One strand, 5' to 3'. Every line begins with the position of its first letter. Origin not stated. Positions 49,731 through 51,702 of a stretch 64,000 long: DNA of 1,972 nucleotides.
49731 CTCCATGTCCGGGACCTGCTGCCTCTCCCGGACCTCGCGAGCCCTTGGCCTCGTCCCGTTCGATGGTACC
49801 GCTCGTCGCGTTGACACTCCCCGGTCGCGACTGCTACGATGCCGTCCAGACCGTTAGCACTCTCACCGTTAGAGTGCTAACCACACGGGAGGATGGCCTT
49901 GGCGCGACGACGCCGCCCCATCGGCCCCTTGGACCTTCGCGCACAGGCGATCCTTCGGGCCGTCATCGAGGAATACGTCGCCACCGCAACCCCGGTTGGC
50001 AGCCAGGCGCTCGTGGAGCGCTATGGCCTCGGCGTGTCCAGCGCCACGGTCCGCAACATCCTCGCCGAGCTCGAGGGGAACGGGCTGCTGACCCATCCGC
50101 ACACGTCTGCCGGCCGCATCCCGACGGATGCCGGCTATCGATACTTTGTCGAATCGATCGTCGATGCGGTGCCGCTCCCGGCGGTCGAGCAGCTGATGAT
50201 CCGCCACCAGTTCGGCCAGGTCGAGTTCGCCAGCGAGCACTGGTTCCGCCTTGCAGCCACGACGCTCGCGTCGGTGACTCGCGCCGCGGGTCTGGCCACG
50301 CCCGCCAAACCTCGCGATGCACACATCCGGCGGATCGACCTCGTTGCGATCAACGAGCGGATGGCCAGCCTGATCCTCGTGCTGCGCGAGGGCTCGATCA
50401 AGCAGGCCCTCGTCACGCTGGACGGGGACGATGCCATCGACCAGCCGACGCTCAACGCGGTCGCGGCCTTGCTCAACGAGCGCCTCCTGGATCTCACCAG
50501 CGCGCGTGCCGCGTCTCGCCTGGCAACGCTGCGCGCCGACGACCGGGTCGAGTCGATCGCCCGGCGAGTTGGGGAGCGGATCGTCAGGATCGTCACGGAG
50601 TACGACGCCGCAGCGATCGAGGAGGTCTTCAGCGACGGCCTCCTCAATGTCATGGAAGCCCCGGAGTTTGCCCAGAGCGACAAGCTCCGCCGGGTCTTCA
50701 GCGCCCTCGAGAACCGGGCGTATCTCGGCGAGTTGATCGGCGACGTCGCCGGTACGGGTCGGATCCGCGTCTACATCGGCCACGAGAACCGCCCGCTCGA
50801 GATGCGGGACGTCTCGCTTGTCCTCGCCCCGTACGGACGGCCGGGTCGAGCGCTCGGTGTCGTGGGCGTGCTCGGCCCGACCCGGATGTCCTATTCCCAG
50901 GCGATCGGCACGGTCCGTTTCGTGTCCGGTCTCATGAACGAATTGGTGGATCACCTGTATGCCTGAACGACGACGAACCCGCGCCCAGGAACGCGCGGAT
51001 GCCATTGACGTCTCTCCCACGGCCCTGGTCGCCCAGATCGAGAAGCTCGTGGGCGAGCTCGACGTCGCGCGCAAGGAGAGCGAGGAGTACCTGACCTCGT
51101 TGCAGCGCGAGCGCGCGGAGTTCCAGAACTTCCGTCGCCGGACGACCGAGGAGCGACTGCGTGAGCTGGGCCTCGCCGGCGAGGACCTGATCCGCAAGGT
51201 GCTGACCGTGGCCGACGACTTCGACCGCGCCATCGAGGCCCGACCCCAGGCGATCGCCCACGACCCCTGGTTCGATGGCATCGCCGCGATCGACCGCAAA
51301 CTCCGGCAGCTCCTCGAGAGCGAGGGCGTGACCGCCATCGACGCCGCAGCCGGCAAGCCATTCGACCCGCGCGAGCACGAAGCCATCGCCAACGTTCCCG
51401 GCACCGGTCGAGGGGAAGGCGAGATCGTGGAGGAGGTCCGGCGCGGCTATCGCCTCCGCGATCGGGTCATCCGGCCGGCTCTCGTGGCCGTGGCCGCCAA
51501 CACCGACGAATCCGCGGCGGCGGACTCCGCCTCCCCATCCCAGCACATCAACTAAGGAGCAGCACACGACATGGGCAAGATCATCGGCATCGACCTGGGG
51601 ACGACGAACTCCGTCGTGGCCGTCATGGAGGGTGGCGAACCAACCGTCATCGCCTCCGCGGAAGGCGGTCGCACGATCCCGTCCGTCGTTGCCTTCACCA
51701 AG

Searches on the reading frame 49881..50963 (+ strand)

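Call 53: search_protein_families(library=pfam, proteins=[window:49881-50963:+], max_evalue=0.0001)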
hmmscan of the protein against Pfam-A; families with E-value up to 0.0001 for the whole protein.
window:49881-50963:+ (361 aa): 1 family
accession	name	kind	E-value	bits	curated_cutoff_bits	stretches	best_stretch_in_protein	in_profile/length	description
PF01628.27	HrcA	-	4e-45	154.9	22.2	1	120-342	2-215/215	HrcA protein C terminal domain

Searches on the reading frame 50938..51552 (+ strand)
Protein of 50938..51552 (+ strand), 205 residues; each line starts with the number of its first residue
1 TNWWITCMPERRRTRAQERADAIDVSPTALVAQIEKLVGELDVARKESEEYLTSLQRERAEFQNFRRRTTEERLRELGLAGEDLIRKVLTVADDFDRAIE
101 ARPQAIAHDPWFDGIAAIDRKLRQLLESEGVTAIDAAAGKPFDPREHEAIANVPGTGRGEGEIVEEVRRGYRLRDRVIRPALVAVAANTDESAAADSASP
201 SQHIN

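Call 53: search_protein_families(library=pfam, proteins=[window:50938-51552:+], max_evalue=0.0001)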
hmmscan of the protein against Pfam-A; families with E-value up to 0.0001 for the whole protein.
window:50938-51552:+ (205 aa): 1 family
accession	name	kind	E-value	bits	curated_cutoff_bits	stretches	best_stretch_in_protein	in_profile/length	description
PF01025.24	GrpE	-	1.2e-40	139.4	25.8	1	29-186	8-164/165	GrpE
